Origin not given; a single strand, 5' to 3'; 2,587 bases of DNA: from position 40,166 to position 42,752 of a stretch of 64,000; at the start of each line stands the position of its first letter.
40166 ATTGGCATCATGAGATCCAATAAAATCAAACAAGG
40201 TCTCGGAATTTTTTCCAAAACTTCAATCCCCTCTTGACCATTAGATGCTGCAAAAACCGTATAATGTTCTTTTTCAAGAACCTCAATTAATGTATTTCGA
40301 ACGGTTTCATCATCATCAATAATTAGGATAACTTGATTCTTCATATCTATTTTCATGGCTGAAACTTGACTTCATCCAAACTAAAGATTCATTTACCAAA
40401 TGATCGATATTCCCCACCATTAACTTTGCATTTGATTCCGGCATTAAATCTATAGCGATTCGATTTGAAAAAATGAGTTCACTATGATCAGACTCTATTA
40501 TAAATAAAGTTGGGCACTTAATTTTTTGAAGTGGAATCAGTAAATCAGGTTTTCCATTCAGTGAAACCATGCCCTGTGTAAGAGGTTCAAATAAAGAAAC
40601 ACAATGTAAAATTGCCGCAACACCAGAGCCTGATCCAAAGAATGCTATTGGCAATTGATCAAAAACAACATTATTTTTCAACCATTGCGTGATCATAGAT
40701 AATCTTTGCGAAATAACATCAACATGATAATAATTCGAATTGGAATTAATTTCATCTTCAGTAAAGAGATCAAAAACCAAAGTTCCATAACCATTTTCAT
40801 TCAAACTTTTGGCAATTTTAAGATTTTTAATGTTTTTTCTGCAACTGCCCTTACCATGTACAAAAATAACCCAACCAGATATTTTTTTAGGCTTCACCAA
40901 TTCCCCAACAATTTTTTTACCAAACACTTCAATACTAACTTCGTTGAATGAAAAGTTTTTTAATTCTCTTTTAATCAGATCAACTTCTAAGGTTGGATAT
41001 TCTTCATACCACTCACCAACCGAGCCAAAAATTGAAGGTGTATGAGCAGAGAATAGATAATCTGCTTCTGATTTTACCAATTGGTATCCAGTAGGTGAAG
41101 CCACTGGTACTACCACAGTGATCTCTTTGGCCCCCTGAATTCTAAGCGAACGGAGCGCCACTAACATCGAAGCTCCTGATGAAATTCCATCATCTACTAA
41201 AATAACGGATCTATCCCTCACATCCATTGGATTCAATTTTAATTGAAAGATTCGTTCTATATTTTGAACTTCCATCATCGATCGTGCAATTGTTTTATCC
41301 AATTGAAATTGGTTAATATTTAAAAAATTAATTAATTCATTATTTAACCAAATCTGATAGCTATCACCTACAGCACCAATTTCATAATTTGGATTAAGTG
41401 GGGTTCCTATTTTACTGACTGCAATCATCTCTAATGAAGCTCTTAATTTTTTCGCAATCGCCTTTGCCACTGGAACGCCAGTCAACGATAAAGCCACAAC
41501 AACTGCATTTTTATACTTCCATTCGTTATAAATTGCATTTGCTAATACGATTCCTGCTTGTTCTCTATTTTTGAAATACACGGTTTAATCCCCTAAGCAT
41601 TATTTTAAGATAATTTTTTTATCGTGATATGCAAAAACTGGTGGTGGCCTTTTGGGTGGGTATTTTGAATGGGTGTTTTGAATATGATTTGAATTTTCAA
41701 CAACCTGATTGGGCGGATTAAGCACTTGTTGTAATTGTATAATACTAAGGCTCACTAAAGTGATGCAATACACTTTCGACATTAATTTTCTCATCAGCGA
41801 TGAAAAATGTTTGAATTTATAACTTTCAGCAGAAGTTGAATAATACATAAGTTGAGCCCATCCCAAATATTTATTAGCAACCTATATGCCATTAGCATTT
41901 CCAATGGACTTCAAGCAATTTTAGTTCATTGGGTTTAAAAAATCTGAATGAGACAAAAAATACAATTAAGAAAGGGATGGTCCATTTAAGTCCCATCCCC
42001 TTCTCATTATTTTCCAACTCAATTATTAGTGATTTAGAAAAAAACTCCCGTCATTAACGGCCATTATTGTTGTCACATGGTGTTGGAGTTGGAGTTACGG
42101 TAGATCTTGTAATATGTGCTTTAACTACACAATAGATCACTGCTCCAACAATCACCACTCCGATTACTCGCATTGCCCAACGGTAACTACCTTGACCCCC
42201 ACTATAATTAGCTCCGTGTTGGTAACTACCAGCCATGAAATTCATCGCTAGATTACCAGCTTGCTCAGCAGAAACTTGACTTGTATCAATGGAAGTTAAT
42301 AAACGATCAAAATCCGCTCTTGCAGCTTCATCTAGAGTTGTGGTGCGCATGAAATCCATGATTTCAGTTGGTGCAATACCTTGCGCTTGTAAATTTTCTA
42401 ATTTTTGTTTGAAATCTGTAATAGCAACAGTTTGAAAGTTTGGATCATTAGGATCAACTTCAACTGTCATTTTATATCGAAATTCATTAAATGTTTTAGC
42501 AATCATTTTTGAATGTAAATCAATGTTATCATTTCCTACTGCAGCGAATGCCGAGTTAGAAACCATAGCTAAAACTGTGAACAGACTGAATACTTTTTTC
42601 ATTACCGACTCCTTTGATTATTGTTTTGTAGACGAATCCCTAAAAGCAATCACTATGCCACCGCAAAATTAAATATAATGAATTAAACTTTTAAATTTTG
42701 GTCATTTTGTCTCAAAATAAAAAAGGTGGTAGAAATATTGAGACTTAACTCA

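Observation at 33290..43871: Cluster of sigma-54 (-24/-12) promoters in front of at least seven transcription units of a signalling/effector island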

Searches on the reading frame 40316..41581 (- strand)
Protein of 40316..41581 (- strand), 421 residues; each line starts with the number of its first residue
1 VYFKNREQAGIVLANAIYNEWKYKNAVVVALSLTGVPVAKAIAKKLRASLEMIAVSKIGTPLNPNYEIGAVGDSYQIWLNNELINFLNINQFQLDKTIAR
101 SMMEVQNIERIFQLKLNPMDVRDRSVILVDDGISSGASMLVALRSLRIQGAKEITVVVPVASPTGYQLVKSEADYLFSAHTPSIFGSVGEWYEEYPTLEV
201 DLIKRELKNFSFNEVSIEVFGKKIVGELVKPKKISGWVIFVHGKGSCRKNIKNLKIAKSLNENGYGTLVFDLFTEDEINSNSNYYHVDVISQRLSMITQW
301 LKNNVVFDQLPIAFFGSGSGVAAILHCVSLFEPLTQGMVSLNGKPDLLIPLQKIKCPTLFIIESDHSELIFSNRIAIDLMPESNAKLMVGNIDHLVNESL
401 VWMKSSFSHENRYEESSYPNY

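Call 9: search_protein_families(library=pfam, proteins=[window:40316-41581:-])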
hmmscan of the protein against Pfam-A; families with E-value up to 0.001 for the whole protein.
window:40316-41581:- (421 aa): 2 families
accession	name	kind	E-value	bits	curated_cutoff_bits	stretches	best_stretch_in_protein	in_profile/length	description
PF00156.33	Pribosyltran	-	2.2e-16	60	26.3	1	5-178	10-142/158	Phosphoribosyl transferase domain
PF14681.12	UPRTase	-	0.0001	22.3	27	1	115-172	113-171/206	Uracil phosphoribosyltransferase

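Call 11: find_related_loci(query=window:40316-41581:-, collection=genome_contigs, flank=10000)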
Query window:40316-41581:- (421 aa) in genome_contigs; peptide patterns used: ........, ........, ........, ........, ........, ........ (x = any residue, [..] = any of these).
59 stretches matched a pattern; 3 encode a relative of the query (tblastn E <= 1e-3); 3 distinct loci.
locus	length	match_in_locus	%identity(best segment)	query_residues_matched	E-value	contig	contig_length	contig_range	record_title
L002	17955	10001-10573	31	3-195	3e-21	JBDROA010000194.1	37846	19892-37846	MAG: Actinomycetota bacterium isolate MEGAHIT-group-1.925 k141_4353569, whole genome shotgun sequence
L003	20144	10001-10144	45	237-285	6e-5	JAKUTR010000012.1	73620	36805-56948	MAG: SAR202 cluster bacterium isolate ALOHA_A2.5_112 A2.5-SAR202-11_12, whole genome shotgun sequence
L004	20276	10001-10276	26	237-329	2e-4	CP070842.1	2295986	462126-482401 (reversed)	MAG: Dehalococcoidales bacterium isolate bin10 chromosome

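Call 13: find_homologous_proteins(query=window:40316-41581:-)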
Query window:40316-41581:- (421 aa): 24 proteins with E <= 0.001 among 8000 candidates.
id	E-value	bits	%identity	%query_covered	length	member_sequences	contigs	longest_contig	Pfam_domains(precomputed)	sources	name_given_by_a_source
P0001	4.0e-276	933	100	100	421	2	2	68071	PF00156.34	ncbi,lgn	-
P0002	7.5e-139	481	52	98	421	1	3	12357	PF00156.34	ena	-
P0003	5.9e-100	353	41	99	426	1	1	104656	PF14681.13,PF00156.34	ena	-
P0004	2.9e-75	272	37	90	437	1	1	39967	PF14681.13,PF00156.34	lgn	-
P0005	2.0e-56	210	35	89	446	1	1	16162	PF00156.34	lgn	-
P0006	9.7e-44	168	31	97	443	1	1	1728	PF00156.34,PF00561.27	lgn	-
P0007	6.8e-39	152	30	43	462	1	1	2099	PF14681.13,PF20408.5,PF01738.25,PF00156.34,PF15609.13,PF08840.18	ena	-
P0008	8.2e-39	152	32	41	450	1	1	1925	PF00156.34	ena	-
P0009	2.5e-38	150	28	89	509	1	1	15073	PF20408.5,PF01738.25,PF00156.34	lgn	-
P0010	3.9e-28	117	33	50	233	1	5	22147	PF14681.13,PF00156.34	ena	-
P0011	6.9e-28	116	35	48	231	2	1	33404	PF14681.13,PF00156.34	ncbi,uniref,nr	ncbi:MAG: phosphoribosyltransferase [Methylobacter sp.]|uniref:phosphoribosyltransferase n=1 Tax=Met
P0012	9.6e-27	112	34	48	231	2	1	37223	PF14681.13,PF00156.34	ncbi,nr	ncbi:MAG: phosphoribosyltransferase [Methylobacter sp.]|nr:phosphoribosyltransferase [Methylobacter 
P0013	6.7e-25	106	33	44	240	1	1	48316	PF00156.34,PF15609.13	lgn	-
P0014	1.3e-23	102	34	49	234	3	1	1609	PF00156.34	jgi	jgi:putative phosphoribosyl transferase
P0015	3.8e-23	100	34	49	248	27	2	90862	PF14681.13,PF00156.34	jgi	jgi:putative phosphoribosyl transferase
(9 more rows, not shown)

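Call 14: find_encoding_contigs(protein=P0002, flank=10000, max_places=3)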
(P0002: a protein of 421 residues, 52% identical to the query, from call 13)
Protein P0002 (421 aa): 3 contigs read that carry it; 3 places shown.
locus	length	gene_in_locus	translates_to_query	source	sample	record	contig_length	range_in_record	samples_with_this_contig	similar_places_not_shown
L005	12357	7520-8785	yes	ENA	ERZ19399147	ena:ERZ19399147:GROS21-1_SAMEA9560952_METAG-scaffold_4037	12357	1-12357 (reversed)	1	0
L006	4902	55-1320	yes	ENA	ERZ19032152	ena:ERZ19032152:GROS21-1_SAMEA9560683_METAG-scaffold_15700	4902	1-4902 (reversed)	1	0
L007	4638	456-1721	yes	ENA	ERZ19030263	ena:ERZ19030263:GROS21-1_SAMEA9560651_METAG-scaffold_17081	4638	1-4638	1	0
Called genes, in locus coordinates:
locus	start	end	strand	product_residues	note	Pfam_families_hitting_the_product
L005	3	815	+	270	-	?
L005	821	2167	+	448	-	PF01966:HD (weak), PF13487:HD_5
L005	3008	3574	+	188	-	PF00210:Ferritin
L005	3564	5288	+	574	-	PF14716:HHH_8, PF14520:HHH_5 (weak), PF14792:DNA_pol_B_palm (weak), PF14791:DNA_pol_B_thumb, PF02811:PHP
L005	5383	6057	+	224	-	-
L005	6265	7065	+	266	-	-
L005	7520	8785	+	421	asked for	PF00156:Pribosyltran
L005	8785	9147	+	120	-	PF00072:Response_reg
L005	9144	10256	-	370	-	PF01734:Patatin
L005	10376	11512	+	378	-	PF13188:PAS_8 (faint), PF13185:GAF_2, PF01590:GAF, PF13492:GAF_3 (weak)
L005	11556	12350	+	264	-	PF01263:Aldose_epim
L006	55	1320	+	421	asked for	PF00156:Pribosyltran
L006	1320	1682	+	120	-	PF00072:Response_reg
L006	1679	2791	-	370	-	PF01734:Patatin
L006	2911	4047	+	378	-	PF13188:PAS_8 (faint), PF13185:GAF_2, PF01590:GAF, PF13492:GAF_3 (weak)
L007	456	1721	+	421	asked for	PF00156:Pribosyltran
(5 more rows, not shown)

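Call 15: find_encoding_contigs(protein=P0003, flank=10000, max_places=3)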
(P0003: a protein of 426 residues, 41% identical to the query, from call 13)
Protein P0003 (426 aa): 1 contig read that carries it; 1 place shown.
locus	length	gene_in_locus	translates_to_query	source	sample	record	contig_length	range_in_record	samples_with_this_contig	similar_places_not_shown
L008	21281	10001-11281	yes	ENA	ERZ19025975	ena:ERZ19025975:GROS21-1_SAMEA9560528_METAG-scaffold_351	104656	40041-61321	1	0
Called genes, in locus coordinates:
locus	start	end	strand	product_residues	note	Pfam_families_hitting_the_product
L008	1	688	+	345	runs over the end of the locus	PF00528:BPD_transp_1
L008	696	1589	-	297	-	-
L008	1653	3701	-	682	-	PF08497:Radical_SAM_N, PF04055:Radical_SAM, PF11842:DUF3362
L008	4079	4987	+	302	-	-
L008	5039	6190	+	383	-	PF01784:DUF34_NIF3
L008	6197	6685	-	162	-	PF18854:baeRF_family10 (weak), PF18856:baeRF_family12, PF10116:Host_attach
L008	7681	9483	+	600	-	PF06480:FtsH_ext, PF06068:TIP49 (faint), PF13191:AAA_16 (faint), PF00004:AAA, PF07728:AAA_5 (weak), PF20720:nSTAND3 (weak), PF17862:AAA_lid_3, PF01434:Peptidase_M41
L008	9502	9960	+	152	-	PF00571:CBS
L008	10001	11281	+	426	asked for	PF00156:Pribosyltran, PF14681:UPRTase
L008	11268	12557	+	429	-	PF05139:Erythro_esteras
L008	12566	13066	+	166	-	PF04264:YceI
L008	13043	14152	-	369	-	PF02540:NAD_synthase (weak), PF03054:tRNA_Me_trans, PF20259:tRNA_Me_trans_M, PF20258:tRNA_Me_trans_C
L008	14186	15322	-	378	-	-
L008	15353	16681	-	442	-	PF01435:Peptidase_M48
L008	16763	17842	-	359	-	PF01368:DHH, PF02272:DHHA1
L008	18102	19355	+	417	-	PF13439:Glyco_transf_4 (faint), PF00534:Glycos_transf_1, PF13692:Glyco_trans_1_4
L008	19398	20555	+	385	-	PF04389:Peptidase_M28, PF01546:Peptidase_M20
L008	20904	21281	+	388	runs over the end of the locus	-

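Call 16: find_encoding_contigs(protein=P0004, flank=10000, max_places=3)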
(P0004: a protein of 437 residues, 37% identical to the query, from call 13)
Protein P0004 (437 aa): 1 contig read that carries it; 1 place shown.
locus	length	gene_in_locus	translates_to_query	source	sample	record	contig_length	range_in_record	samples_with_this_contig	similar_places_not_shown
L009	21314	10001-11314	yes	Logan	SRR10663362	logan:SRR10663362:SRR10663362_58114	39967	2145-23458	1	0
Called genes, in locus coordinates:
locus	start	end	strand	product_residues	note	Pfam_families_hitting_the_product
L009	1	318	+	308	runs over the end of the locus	-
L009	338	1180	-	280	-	-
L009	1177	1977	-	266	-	PF20551:DUF6765 (faint)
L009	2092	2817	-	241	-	PF13386:DsbD_2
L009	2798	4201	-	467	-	PF12801:Fer4_5, PF13484:Fer4_16 (faint), PF13534:Fer4_17 (faint), PF12838:Fer4_7 (weak), PF13183:Fer4_8 (faint), PF13187:Fer4_9 (weak), PF13746:Fer4_18, PF11614:FixG_C, +1 more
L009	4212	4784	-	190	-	PF14715:FixP_N, PF13442:Cytochrome_CBB3, PF00034:Cytochrom_C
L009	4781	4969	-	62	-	PF05545:FixQ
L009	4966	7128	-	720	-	PF00115:COX1, PF02433:FixO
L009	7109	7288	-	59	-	PF03597:FixS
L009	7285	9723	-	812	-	PF12156:ATPase-cat_bd, PF00122:E1-E2_ATPase, PF00702:Hydrolase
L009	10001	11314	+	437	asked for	PF00156:Pribosyltran, PF14681:UPRTase (weak)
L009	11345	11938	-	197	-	-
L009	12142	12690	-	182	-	-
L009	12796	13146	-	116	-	-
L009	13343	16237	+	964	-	PF00005:ABC_tran (faint), PF02463:SMC_N (faint), PF03193:RsgA_GTPase (faint), PF13175:AAA_15 (faint), PF13191:AAA_16 (faint), PF13304:AAA_21 (faint), PF13401:AAA_22 (faint), PF17755:UvrA_DNA-bind, +4 more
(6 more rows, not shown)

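Call 18: find_encoding_contigs(protein=P0001, flank=1000, max_places=4)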
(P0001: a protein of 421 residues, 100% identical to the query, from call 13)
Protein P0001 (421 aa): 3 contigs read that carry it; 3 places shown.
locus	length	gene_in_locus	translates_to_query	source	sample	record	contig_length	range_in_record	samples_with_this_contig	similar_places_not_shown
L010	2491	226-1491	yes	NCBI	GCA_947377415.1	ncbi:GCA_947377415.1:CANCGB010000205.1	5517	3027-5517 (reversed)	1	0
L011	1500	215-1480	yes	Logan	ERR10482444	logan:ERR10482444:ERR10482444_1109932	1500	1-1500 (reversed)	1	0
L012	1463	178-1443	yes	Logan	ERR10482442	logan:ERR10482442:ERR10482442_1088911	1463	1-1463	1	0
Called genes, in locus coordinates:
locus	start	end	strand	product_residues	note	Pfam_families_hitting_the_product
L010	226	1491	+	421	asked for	PF00156:Pribosyltran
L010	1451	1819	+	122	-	PF00072:Response_reg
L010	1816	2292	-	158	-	-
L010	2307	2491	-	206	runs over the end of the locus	PF01734:Patatin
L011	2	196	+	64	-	?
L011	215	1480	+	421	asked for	PF00156:Pribosyltran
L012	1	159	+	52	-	?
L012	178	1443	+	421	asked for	PF00156:Pribosyltran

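Call 57: search_protein_families(library=ncbifam, proteins=[window:40316-41581:-], max_evalue=0.01)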
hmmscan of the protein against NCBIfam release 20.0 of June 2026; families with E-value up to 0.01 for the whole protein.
window:40316-41581:- (421 aa): 23 families
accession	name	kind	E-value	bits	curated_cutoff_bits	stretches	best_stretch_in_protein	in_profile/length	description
TIGR01251.1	ribP_PPkin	subfamily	2.6e-09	36.4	113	1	118-158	205-245/309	ribose-phosphate diphosphokinase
NF002095.0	PRK00934.1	equivalog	7.2e-08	31.9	296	1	113-157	195-239/287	ribose-phosphate diphosphokinase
NF002620.0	PRK02277.1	subfamily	2.4e-07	30.6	115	1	116-158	134-176/201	orotate phosphoribosyltransferase-like protein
NF001097.0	PRK00129.1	equivalog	1.4e-06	28.2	114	1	111-174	112-175/209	uracil phosphoribosyltransferase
NF003549.0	PRK05205.1-5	equivalog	1.6e-06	27.7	138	1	87-157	61-134/182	bifunctional pyr operon transcriptional regulator/uracil phosphoribosyltransferase PyrR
NF005299.0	PRK06827.1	subfamily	2.5e-06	26.5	327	1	106-158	248-300/383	phosphoribosylpyrophosphate synthetase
NF004689.0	PRK06031.1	equivalog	3.5e-06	26.4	175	1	121-184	152-215/233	phosphoribosyltransferase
NF002320.0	PRK01259.1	subfamily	3.7e-06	26.5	297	1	120-158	211-249/316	ribose-phosphate diphosphokinase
TIGR00201.1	comF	subfamily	5.8e-06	26.4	233.55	1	103-156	134-185/190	ComF family protein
TIGR01091.1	upp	equivalog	1.1e-05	25.3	208.35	1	117-172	116-171/207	uracil phosphoribosyltransferase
NF005537.0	PRK07199.1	subfamily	3.3e-05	23.1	322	1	119-158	207-246/301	ribose-phosphate diphosphokinase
TIGR01203.1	HGPRTase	equivalog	7.6e-05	22.5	150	1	83-175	45-136/167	hypoxanthine phosphoribosyltransferase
NF006605.0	PRK09162.1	equivalog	0.00022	20.7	181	1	116-176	90-151/183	hypoxanthine-guanine phosphoribosyltransferase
NF040646.1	HPT_Archaea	equivalog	0.00063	19.4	200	1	113-174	105-165/184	hypoxanthine/guanine phosphoribosyltransferase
NF045507.1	transregGfcR_Halo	equivalog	0.00065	19.2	300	0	119-159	149-189/215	transcriptional regulator GfcR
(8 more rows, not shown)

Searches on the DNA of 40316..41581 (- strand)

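Call 61: search_rna_families(source=L005, start=2200, end=3050, threshold=evalue, max_evalue=5, show_alignments=2)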
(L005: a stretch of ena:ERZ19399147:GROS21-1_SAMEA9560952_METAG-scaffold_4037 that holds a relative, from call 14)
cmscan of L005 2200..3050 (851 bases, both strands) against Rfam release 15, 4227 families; matches with E-value up to 5: 4.
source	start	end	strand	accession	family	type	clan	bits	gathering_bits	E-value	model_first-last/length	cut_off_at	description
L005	2343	2498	+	RF02003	group-II-D1D4-4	Intron;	CL00102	50.1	49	5.8e-10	1-138/138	no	Group II catalytic intron D1-D4-4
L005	2948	3026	-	RF01820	RsaE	Gene; sRNA;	-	23.8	79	0.16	1-112/112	no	RNA Staph. aureus E (RoxS)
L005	2763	2832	+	RF03980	mir-2012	Gene; miRNA;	-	20.5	90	0.38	1-84/84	no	mir-2012 microRNA precursor family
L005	2398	2509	+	RF02035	IMES-2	Gene;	-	12.6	54.7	1.7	1-141/141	no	IMES-2 RNA motif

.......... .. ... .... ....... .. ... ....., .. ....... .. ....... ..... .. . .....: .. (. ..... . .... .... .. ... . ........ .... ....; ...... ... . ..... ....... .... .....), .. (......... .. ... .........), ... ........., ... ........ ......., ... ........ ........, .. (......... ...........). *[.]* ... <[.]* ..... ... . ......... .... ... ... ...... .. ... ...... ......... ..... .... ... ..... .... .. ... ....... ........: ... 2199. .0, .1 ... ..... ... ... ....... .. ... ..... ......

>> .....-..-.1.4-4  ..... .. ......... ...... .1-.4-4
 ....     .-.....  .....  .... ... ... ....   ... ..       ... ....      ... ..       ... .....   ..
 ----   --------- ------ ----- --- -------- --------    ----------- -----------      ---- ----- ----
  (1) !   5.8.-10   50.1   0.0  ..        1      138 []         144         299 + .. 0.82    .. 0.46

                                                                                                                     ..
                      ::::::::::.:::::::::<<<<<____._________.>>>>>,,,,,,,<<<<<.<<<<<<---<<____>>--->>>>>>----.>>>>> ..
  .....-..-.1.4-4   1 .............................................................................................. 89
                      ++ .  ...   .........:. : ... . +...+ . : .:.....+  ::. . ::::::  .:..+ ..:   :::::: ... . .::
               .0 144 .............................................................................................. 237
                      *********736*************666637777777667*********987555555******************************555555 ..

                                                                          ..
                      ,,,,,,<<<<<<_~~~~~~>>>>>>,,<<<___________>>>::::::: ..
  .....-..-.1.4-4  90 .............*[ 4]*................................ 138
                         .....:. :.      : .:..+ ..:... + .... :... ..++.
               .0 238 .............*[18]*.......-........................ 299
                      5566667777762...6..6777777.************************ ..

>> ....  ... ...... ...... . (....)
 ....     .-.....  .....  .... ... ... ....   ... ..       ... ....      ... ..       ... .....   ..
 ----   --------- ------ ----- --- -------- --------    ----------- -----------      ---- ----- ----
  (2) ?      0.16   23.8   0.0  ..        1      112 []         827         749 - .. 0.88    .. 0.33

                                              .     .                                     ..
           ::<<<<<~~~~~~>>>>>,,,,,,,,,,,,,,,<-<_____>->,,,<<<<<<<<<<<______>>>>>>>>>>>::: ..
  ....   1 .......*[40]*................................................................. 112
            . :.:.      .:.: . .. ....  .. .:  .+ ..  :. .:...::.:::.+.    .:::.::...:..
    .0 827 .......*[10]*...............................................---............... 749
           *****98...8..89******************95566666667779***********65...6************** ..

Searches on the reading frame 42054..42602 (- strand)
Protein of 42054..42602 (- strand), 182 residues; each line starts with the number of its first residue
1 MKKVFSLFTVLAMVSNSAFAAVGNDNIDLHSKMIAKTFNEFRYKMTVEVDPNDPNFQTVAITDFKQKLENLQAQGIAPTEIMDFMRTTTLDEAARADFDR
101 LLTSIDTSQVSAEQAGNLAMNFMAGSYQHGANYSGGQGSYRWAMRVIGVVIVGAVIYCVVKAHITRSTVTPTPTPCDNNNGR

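Call 9: search_protein_families(library=pfam, proteins=[window:42054-42602:-])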
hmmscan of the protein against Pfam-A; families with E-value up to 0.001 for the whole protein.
window:42054-42602:- (182 aa): 0 families

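Call 47: find_related_loci(query=A5, collection=metagenome_contigs, flank=10000)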
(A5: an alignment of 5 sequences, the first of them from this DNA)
Query A5 (165 aa) in metagenome_contigs; peptide patterns used: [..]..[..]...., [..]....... (x = any residue, [..] = any of these).
168 stretches matched a pattern; 5 encode a relative of the query (tblastn E <= 1e-3); 5 distinct loci.
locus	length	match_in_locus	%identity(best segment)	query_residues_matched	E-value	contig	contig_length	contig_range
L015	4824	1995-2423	69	1-144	4e-68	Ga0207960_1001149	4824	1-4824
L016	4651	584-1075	62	1-164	7e-63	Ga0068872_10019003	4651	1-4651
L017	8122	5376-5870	55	1-163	7e-54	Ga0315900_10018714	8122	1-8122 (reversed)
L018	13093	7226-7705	52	1-160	9e-51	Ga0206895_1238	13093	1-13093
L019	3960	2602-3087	54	1-164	8e-50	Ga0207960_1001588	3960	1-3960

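Call 57: search_protein_families(library=ncbifam, proteins=[window:42054-42602:-], max_evalue=0.01)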
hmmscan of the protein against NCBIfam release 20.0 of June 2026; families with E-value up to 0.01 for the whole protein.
window:42054-42602:- (182 aa): 0 families

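Call 83: search_protein_families(library=pfam, proteins=[window:42054-42602:-], max_evalue=5)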
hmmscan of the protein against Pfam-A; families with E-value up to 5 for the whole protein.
window:42054-42602:- (182 aa): 5 families
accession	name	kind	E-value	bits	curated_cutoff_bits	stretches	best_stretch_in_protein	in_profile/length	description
PF16240.10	DUF4899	-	0.0026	17.5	25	1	13-76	97-160/283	Domain of unknown function (DUF4899)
PF20556.3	DUF6768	-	0.03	14.5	27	1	129-168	32-71/123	Family of unknown function (DUF6768)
PF09594.16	GT87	-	0.044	14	25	1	92-162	149-213/237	Glycosyltransferase family 87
PF03057.20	DUF236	-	0.19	12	25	1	49-58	10-19/31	DUF236 repeat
PF16640.11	Big_3_5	-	0.24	12.4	35.5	0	103-137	38-73/88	Bacterial Ig-like domain (group 3)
